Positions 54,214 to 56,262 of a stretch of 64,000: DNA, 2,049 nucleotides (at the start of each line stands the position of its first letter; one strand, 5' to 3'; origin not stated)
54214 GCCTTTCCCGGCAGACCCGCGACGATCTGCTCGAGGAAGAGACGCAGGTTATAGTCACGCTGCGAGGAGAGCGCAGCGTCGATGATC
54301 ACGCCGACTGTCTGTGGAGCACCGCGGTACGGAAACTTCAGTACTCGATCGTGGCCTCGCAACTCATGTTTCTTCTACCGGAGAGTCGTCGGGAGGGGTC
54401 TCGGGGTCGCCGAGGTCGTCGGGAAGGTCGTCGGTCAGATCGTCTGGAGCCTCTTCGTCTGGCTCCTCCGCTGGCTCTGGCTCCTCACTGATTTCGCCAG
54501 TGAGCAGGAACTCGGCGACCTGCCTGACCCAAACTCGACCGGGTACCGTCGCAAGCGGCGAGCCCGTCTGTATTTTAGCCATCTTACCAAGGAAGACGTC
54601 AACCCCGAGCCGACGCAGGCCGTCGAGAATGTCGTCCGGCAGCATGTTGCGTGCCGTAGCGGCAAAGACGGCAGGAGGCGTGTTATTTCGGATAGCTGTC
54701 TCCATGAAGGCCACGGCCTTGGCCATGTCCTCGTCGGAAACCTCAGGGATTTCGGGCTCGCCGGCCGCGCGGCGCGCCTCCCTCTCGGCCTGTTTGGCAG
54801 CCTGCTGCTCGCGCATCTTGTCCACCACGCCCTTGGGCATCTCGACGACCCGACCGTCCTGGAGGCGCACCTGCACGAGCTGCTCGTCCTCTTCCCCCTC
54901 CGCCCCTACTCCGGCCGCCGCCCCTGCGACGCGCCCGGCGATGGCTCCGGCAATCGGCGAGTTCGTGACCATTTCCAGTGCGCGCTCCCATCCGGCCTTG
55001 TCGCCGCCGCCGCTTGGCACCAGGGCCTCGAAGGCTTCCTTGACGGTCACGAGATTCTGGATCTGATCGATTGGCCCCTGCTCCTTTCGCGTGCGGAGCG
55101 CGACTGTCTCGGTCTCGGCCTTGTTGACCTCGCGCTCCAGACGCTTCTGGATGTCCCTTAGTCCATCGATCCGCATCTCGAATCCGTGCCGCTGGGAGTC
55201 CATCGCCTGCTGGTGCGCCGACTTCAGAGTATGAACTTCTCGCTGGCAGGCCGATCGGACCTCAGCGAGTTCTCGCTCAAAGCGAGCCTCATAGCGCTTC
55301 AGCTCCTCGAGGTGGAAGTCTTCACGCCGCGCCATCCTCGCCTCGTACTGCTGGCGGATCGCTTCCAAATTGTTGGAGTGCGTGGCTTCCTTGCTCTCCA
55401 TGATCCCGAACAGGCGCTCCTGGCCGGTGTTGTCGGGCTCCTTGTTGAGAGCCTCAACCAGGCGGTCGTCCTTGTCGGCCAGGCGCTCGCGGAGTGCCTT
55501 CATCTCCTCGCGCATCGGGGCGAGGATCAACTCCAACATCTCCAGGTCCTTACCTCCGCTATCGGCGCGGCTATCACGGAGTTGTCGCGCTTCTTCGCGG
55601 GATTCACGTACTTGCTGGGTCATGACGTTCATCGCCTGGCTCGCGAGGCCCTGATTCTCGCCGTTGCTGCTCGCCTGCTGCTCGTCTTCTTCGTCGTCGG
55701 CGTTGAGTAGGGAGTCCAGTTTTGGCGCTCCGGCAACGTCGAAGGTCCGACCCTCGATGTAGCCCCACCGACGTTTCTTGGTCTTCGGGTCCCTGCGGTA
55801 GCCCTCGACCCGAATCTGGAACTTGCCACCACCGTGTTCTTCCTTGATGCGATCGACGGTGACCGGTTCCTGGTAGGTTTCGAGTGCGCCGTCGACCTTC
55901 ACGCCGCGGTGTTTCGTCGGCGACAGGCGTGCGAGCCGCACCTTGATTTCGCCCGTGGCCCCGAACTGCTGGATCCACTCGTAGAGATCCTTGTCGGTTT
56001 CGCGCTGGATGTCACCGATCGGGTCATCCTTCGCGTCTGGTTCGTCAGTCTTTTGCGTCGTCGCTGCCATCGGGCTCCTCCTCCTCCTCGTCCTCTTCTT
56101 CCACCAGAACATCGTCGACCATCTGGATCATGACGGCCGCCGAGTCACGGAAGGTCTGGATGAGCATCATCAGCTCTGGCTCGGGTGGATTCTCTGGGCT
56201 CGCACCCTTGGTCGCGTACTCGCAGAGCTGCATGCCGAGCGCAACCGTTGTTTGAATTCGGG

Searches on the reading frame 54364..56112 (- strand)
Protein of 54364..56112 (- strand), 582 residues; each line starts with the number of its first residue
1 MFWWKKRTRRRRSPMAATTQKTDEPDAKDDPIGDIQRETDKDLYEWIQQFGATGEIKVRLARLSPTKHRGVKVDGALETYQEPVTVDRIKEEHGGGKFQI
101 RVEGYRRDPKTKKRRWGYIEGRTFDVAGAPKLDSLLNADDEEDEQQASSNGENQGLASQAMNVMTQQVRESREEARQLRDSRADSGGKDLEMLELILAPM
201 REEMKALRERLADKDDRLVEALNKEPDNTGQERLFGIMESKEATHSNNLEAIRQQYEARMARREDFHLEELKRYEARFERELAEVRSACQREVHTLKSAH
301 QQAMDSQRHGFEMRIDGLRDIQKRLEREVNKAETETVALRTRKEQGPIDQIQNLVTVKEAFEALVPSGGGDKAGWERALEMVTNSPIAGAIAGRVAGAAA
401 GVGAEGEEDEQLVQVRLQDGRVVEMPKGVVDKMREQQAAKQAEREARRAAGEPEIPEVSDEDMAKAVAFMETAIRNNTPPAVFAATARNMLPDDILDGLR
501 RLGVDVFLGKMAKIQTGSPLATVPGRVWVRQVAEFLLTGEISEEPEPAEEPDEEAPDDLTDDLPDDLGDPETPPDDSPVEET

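Call 10: search_protein_families(library=pfam, max_evalue=0.01, proteins=[window:54364-56112:-])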
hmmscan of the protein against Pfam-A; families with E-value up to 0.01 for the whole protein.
window:54364-56112:- (582 aa): 0 families

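Call 11: search_protein_families(library=phrogs, max_evalue=0.01, proteins=[window:54364-56112:-])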
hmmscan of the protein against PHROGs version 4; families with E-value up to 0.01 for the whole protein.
window:54364-56112:- (582 aa): 1 family
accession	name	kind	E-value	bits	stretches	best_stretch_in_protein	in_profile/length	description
phrog_2542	-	unknown function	0.0019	19.4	1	239-307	36-104/143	-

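Call 15: find_related_loci(query=window:54364-56112:-, collection=viral_contigs, flank=10000)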
Query window:54364-56112:- (582 aa) in viral_contigs; peptide patterns used: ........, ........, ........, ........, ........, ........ (x = any residue, [..] = any of these).
8 stretches matched a pattern, but none encodes a relative of the query by tblastn (E <= 1e-3).

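Call 17: find_encoding_contigs(protein=window:54364-56112:-, flank=10000, max_places=6)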
Protein window:54364-56112:- (582 aa): no gene with exactly this product is on record in the collection.

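Call 18: find_homologous_proteins(query=window:54364-56112:-, max_evalue=0.001)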
Query window:54364-56112:- (582 aa): 10 proteins with E <= 0.001 among 8000 candidates.
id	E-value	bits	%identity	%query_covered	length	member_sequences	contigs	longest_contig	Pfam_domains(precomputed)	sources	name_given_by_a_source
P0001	0.0e+0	1232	100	98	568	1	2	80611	-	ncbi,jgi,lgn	ncbi:MAG: hypothetical protein ACYSWU_00165 [Planctomycetota bacterium]|jgi:hypothetical protein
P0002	1.3e-239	815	66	97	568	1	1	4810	-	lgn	-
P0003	8.6e-174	598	55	90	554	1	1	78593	-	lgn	-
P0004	1.6e-160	554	52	88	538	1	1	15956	-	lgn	-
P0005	3.8e-160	553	51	94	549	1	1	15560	-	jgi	jgi:hypothetical protein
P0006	2.6e-159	550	49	90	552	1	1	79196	-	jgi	jgi:hypothetical protein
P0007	8.9e-119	416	43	87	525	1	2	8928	-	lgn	-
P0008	2.1e-113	399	41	90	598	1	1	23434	-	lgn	-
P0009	5.7e-84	301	35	86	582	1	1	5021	-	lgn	-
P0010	1.9e-59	221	32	86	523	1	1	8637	-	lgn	-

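Call 19: find_encoding_contigs(protein=P0001, flank=10000, max_places=4)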
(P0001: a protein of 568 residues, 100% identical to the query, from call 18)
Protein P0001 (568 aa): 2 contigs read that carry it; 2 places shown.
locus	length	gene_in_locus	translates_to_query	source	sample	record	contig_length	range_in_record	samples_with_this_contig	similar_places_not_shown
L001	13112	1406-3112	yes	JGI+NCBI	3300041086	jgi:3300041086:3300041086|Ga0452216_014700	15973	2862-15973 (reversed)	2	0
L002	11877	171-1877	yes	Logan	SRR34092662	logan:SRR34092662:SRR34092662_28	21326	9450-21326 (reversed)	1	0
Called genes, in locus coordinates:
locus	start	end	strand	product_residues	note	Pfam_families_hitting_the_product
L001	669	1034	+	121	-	-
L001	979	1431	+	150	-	-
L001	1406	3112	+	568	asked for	-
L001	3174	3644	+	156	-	-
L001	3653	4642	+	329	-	-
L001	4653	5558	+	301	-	-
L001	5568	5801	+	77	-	-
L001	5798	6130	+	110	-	-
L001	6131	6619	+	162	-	-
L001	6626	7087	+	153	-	-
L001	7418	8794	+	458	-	-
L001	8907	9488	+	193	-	-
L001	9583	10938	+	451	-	-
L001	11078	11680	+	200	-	-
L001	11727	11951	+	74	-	-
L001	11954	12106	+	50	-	-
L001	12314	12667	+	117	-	-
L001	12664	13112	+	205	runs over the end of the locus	-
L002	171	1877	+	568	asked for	-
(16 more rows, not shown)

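Call 20: find_encoding_contigs(protein=P0003, flank=10000, max_places=4)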
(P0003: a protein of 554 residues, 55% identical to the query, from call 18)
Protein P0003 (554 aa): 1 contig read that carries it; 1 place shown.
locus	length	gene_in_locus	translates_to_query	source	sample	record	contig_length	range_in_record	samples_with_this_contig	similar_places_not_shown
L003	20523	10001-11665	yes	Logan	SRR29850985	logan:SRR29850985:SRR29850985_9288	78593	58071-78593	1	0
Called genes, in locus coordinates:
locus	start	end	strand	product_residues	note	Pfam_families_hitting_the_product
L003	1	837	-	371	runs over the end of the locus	PF00712:DNA_pol3_beta (weak), PF02768:DNA_pol3_beta_3 (faint)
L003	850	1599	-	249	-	PF17338:GP88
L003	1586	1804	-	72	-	-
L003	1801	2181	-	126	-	-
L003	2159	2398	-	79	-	-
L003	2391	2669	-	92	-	-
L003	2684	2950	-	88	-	-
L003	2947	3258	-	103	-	PF11171:DUF2958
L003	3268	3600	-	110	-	PF13496:DUF4120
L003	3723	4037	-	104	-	-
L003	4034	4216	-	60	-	-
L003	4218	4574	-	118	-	-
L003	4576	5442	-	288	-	PF08401:ArdcN, PF18818:MPTase-PolyVal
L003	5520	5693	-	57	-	-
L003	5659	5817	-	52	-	-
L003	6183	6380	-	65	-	-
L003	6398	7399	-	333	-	-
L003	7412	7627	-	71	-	-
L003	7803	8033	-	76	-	-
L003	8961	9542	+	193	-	-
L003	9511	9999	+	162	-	-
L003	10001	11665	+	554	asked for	-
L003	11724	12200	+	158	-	PF01841:Transglut_core (weak)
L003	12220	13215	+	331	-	-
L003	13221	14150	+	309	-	PF09374:PG_binding_3 (faint)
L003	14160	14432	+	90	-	-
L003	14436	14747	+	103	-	-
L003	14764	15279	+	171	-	-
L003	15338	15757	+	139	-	-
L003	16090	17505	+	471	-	-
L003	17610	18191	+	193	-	-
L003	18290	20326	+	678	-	-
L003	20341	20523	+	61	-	?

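Call 21: find_encoding_contigs(protein=P0006, flank=10000, max_places=4)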
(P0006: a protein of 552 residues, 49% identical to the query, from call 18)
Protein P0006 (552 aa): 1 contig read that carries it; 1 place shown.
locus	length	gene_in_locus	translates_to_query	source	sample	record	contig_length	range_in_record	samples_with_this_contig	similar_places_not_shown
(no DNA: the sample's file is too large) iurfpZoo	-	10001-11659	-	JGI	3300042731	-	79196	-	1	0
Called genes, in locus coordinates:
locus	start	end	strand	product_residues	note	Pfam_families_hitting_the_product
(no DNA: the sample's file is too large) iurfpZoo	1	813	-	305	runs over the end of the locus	PF00145:DNA_methylase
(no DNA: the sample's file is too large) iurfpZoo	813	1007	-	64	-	-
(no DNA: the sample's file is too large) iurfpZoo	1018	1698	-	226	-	-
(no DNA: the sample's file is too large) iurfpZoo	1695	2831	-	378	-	-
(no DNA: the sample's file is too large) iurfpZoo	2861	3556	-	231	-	PF17338:GP88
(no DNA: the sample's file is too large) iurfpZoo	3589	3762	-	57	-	-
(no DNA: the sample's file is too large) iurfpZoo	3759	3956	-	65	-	-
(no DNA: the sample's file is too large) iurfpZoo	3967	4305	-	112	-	-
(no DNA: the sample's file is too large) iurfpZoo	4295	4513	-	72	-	-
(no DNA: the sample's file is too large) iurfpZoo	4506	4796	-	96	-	-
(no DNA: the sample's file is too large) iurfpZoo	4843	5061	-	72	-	-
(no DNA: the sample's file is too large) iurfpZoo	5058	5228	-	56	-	PF00641:Zn_ribbon_RanBP (weak)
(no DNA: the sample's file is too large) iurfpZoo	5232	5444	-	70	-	-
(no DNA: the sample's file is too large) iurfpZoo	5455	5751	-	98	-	-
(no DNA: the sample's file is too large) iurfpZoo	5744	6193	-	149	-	PF13671:AAA_33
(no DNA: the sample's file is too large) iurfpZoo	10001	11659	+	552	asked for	-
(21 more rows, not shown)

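Call 24: find_encoding_contigs(protein=P0004, flank=10000, max_places=3)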
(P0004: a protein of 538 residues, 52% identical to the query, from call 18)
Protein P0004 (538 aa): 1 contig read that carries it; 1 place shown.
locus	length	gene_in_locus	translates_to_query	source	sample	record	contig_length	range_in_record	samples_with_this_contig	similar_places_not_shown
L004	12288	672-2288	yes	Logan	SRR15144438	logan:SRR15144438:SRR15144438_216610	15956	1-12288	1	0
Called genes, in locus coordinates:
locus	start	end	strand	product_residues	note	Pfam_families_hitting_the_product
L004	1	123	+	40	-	?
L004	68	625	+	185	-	-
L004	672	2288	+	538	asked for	-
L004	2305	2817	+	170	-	PF01841:Transglut_core (weak)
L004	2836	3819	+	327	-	-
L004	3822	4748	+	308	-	-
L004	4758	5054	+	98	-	-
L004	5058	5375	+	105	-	-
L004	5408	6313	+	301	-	-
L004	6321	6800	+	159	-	-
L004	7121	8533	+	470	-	-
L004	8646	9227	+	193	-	-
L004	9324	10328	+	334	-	-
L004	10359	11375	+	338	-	-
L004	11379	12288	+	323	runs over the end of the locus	-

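Call 25: find_encoding_contigs(protein=P0005, flank=10000, max_places=3)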
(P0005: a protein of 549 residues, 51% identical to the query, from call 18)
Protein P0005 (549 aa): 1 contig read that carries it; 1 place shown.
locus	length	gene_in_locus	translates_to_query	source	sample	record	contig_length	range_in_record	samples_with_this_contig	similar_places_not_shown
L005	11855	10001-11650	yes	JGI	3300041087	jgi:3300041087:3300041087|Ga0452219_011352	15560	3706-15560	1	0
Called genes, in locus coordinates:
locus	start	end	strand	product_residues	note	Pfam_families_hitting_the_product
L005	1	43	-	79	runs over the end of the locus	-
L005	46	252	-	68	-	-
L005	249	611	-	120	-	-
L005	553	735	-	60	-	-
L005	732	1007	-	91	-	-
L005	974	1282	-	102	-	-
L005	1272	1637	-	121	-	-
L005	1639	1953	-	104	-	-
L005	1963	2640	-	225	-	-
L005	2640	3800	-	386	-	-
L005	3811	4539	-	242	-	PF17338:GP88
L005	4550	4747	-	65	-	-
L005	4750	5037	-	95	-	-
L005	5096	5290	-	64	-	-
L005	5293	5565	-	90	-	-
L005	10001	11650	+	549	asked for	-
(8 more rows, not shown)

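Call 26: find_encoding_contigs(protein=P0008, flank=10000, max_places=3)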
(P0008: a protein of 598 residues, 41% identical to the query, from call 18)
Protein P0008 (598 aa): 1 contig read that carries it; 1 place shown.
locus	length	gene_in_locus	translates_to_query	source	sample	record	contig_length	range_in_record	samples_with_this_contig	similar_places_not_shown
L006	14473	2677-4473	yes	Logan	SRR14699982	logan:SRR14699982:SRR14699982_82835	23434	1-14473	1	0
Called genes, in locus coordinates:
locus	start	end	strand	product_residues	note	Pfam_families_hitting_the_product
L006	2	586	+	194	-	?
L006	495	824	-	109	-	-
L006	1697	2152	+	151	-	-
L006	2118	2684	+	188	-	-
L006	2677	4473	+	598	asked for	-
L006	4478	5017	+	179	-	PF01841:Transglut_core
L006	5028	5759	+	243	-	-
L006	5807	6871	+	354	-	-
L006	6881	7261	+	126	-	-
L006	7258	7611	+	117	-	-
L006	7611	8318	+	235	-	-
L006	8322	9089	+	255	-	-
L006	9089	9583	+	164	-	-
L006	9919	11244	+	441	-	-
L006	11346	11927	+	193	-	-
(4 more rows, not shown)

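Call 30: find_related_loci(query=A1, collection=metagenome_contigs, flank=6000)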
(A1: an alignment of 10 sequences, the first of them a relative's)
Query A1 (568 aa) in metagenome_contigs; peptide patterns used: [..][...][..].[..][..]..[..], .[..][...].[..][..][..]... (x = any residue, [..] = any of these).
308 stretches matched a pattern; 1 encode a relative of the query (tblastn E <= 1e-3); 1 distinct loci.
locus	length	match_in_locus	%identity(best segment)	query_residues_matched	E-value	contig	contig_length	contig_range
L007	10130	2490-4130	27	18-525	7e-59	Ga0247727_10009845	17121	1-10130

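Call 31: find_related_loci(query=A1, collection=genome_contigs, flank=6000)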
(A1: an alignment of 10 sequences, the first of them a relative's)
Query A1 (568 aa) in genome_contigs; peptide patterns used: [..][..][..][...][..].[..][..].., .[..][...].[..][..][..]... (x = any residue, [..] = any of these).
67 stretches matched a pattern, but none encodes a relative of the query by tblastn (E <= 1e-3).

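Call 32: find_related_loci(query=A1, collection=viral_contigs, flank=6000)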
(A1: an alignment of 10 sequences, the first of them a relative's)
Query A1 (568 aa) in viral_contigs; peptide patterns used: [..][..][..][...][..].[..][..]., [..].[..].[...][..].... (x = any residue, [..] = any of these).
85 stretches matched a pattern, but none encodes a relative of the query by tblastn (E <= 1e-3).

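Call 33: find_encoding_contigs(protein=P0007, flank=10000, max_places=3)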
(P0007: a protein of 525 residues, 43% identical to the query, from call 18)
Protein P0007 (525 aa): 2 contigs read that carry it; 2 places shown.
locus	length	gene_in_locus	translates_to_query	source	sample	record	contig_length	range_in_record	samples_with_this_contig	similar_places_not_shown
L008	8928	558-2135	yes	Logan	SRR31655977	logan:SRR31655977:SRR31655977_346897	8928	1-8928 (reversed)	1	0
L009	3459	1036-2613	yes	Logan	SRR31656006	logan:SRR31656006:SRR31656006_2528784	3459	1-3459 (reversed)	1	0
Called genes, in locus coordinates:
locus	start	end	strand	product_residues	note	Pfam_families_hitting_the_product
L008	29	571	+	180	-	-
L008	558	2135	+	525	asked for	-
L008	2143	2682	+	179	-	PF01841:Transglut_core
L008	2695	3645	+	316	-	-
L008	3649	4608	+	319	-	-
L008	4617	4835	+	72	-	-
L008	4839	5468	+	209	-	-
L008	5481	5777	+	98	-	-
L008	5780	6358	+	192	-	-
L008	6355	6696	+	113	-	-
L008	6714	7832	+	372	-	-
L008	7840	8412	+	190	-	-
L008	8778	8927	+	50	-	?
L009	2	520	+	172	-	?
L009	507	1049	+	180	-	-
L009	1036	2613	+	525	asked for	-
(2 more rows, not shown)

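Call 34: find_encoding_contigs(protein=P0010, flank=10000, max_places=3)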
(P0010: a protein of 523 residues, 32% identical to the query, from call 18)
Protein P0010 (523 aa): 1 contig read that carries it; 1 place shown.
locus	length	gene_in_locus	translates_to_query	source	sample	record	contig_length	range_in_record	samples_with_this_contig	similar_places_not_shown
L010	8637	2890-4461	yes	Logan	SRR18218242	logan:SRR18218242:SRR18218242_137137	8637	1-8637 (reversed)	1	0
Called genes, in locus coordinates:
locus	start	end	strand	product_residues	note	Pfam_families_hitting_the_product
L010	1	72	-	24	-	?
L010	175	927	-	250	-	-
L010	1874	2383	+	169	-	-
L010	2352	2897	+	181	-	-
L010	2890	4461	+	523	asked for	-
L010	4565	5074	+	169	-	-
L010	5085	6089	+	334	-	-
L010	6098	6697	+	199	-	-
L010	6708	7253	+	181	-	-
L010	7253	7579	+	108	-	-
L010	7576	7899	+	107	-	-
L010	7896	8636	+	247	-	?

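Call 35: find_encoding_contigs(protein=P0002, flank=10000, max_places=3)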
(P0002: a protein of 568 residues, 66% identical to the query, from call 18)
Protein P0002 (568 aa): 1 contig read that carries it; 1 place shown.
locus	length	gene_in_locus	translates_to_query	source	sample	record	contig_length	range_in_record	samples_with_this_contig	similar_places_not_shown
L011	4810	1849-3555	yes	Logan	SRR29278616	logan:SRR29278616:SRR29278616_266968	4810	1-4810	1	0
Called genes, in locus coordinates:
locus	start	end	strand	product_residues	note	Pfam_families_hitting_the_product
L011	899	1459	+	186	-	-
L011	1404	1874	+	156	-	-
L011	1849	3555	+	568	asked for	-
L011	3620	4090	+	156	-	-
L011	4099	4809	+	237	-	?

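Call 62: search_solved_structures(query=A1, max_evalue=1)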
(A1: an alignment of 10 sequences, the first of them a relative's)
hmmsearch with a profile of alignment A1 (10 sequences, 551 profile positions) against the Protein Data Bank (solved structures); distinct sequences matched with E-value up to 1: 9.
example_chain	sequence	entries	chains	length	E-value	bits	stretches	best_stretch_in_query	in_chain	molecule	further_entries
2n5e_A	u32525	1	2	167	0.00055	22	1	212-342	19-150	Apolipoprotein A-I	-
6pts_A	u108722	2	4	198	0.34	12.8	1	201-342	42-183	Apolipoprotein A-I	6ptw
2msc_A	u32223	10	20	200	0.35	12.7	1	201-342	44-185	Apolipoprotein A-I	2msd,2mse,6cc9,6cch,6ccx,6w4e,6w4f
4v6m_A0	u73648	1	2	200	0.42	12.5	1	201-342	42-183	Apolipoprotein A-I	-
1av1_A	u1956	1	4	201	0.42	12.5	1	201-342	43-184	APOLIPOPROTEIN A-I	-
3k2s_A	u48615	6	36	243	0.53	12.1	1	198-342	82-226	Apolipoprotein A-I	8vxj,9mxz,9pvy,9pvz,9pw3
6clz_B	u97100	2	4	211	0.62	11.9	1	172-342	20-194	Apolipoprotein A-I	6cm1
7kjr_C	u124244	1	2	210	0.69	11.7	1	212-342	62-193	Apolipoprotein A-I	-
8eqs_C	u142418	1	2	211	0.7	11.7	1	212-342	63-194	Apolipoprotein A-I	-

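Call 88: search_dna_similar(query=window:54364-56112:-, collection=phages, mode=protein, max_evalue=0.001)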
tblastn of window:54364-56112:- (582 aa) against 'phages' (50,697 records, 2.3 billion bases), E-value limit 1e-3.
No match.

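Call 89: search_dna_similar(query=window:54364-56112:-, collection=plasmids, mode=protein, max_evalue=0.001)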
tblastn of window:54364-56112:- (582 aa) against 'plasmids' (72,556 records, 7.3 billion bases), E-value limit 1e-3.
No match.

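Call 111: predict_structure(alignment_id=A1)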
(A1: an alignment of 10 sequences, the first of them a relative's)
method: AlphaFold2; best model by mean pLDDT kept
length: 568 residues; sequences in the alignment: 10
mean_pLDDT: 70.0   pTM: 0.24
mean pLDDT of the five models: 70.0, 65.6, 65.4, 65.3, 62.2
residues with pLDDT >= 90: 88; 70-90: 242; 50-70: 121; < 50: 117
segments of 3 or more residues with pLDDT < 50: 1-26, 120-141, 170-174, 350-358, 383-395, 531-550, 552-564, 566-568
pLDDT, mean of each block of 10 residues (from residue 1): 33 38 54 78 88 80 85 87 90 78 85 76 41 36 65 76 63 50 71 84 80 73 81 88 93 95 95 95 95 95 94 90 77 66 59 41 55 51 40 51 72 77 78 60 68 81 83 71 67 68 71 82 65 42 41 44 41
secondary structure, 60 per line:
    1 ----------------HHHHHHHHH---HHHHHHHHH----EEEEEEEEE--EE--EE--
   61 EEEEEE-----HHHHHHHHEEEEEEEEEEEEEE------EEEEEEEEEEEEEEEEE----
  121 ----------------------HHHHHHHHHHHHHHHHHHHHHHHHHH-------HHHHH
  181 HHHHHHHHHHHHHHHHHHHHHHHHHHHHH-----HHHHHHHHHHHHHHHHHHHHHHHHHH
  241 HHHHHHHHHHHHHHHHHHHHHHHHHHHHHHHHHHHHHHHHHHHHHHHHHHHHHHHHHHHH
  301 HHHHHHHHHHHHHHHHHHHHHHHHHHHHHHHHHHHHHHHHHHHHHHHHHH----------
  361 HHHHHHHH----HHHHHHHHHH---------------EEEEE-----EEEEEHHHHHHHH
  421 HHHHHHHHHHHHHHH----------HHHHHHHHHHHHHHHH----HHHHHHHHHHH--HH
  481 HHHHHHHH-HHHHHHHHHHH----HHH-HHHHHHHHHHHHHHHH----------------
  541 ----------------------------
elements in order: H17-25 H29-37 E42-50 E61-66 H72-79 E80-93 E100-116 H143-168 H176-209 H215-350 H361-368 H373-382 E398-402 E408-412 H413-435 H446-461 H466-476 H479-488 H490-500 H509-524

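Call 114: fold_search(model_id=the predicted structure, library=pdb)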
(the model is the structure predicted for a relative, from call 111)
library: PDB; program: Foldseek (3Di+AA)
matches with E <= 10: 671; with E <= 0.001: 0
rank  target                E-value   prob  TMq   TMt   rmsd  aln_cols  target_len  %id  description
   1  7kcn_B                1.9e-01  0.66  0.09  0.35   5.4        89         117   18  Reconstructed ancestor of HIUases and Transthyretins (released 2021-05-19)
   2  2doc_MODEL_1_A        3.1e-01  0.23  0.06  0.26  10.5        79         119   15  Solution structure of the Fibronectin type-III domain of human Neural cell adhesion molecule 2 (released 2006-10-28)
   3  1tha_A                3.8e-01  0.08  0.07  0.20  10.2       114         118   10  MECHANISM OF MOLECULAR RECOGNITION. STRUCTURAL ASPECTS OF 3,3'-DIIODO-L-THYRONINE BINDING TO HUMAN SERUM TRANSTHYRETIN (released 1994-01-31)
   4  3bt0_B                4.3e-01  0.13  0.07  0.24   8.4        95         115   12  Crystal structure of transthyretin variant V20S (released 2008-11-11)
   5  9h7l_B                4.3e-01  0.08  0.07  0.22   9.2       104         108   10  Human Transthyretin in Complex with 4-phenyl-1H-pyrazolo[3,4-b]pyridin-3-amine (released 2025-03-12)
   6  3iwv_D                4.6e-01  0.44  0.10  0.37   5.6        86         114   19  Crystal structure of Y116T mutant of 5-HYDROXYISOURATE HYDROLASE (TRP) (released 2010-09-01)
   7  7kcn_A                4.9e-01  0.41  0.09  0.36   5.4        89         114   18  Reconstructed ancestor of HIUases and Transthyretins (released 2021-05-19)
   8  3q1e_D                4.9e-01  0.41  0.10  0.36   5.6        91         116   18  Crystal structure of Y116T/I16A double mutant of 5-hydroxyisourate hydrolase in complex with T4 (released 2011-05-04)
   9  8a1f_A                4.9e-01  0.21  0.07  0.10  10.2        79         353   16  Human PTPRK N-terminal domains MAM-Ig-FN1 (released 2023-03-15)
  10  9h7c_B                4.9e-01  0.13  0.07  0.25   7.4        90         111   11  Human Transthyretin in Complex with 4-(1H-imidazol-1-yl)phenol (released 2025-03-12)
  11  8w1n_B                4.9e-01  0.11  0.07  0.22   8.5        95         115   12  Structure of transthyretin pathogenic mutation A120S (released 2024-02-28)
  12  3but                  4.9e-01  0.11  0.06  0.21  11.2        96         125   11  Crystal structure of protein Af_0446 from Archaeoglobus fulgidus (released 2008-01-15)
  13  3ff8_B                4.9e-01  0.08  0.06  0.22  10.6        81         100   10  Structure of NK cell receptor KLRG1 bound to E-cadherin (released 2009-07-28)
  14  8w2w                  5.2e-01  0.14  0.07  0.26   9.0        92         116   13  Structure of transthyretin synthetic mutation A120L (released 2024-02-28)
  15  4tne_A                5.2e-01  0.12  0.07  0.23   8.5        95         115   12  Crystal Structure of Human Transthyretin Thr119Tyr Mutant (released 2015-10-21)
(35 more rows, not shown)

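Call 123: fold_search(model_id=the predicted structure, library=viral)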
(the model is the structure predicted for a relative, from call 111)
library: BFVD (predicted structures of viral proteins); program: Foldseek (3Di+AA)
matches with E <= 10: 478; with E <= 0.001: 0
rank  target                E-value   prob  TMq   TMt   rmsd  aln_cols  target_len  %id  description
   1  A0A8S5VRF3            1.4e-03  0.66  0.09  0.12  51.2       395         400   14  (no name in the UniProt tables at hand)
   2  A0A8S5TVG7            1.7e-03  0.98  0.17  0.20  54.4       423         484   12  L SHAPED TAIL FIBER PROTEIN [Siphoviridae sp. ctx254]
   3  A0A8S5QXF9            8.5e-03  0.77  0.09  0.09  40.9       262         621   11  Tail fiber protein (Fragment) [Siphoviridae sp. ctr592]
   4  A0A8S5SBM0            2.4e-02  0.38  0.08  0.21  15.4       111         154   16  BppU domain protein [Siphoviridae sp. ctJLl6]
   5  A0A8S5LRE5            2.4e-02  0.35  0.07  0.11  19.4       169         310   13  BppU N-terminal domain-containing protein [Siphoviridae sp. ctzMZ8]
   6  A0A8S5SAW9            3.8e-02  0.57  0.11  0.19  45.8       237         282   16  BppU domain protein [Siphoviridae sp. ctJLl6]
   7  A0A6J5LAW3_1          3.8e-02  0.33  0.07  0.04  28.0       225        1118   11  Uncharacterized protein [uncultured Caudovirales phage]
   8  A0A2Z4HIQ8            1.3e-01  0.21  0.09  0.17  25.7       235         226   12  Uncharacterized protein [Cassava Torrado-like virus]
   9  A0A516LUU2            1.4e-01  0.30  0.08  0.25  14.7       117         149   11  (no name in the UniProt tables at hand)
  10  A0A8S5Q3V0            1.4e-01  0.25  0.09  0.07  23.4       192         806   12  Peptidase [Siphoviridae sp. ctVif31]
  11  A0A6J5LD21            1.5e-01  0.14  0.06  0.22  18.1       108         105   14  Uncharacterized protein [uncultured Caudovirales phage]
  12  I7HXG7                1.8e-01  0.30  0.08  0.14   6.4        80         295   15  Phi92_gp153 [Escherichia phage phi92]
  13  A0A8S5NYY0            2.0e-01  0.16  0.08  0.09  27.4       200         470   11  Leucine-rich repeat protein [Siphoviridae sp. ct6bb17]
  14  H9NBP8                2.0e-01  0.16  0.07  0.05  18.3       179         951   10  (no name in the UniProt tables at hand)
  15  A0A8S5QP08            2.0e-01  0.15  0.09  0.19  11.9       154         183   11  Uncharacterized protein [Caudovirales sp. ctSH72]
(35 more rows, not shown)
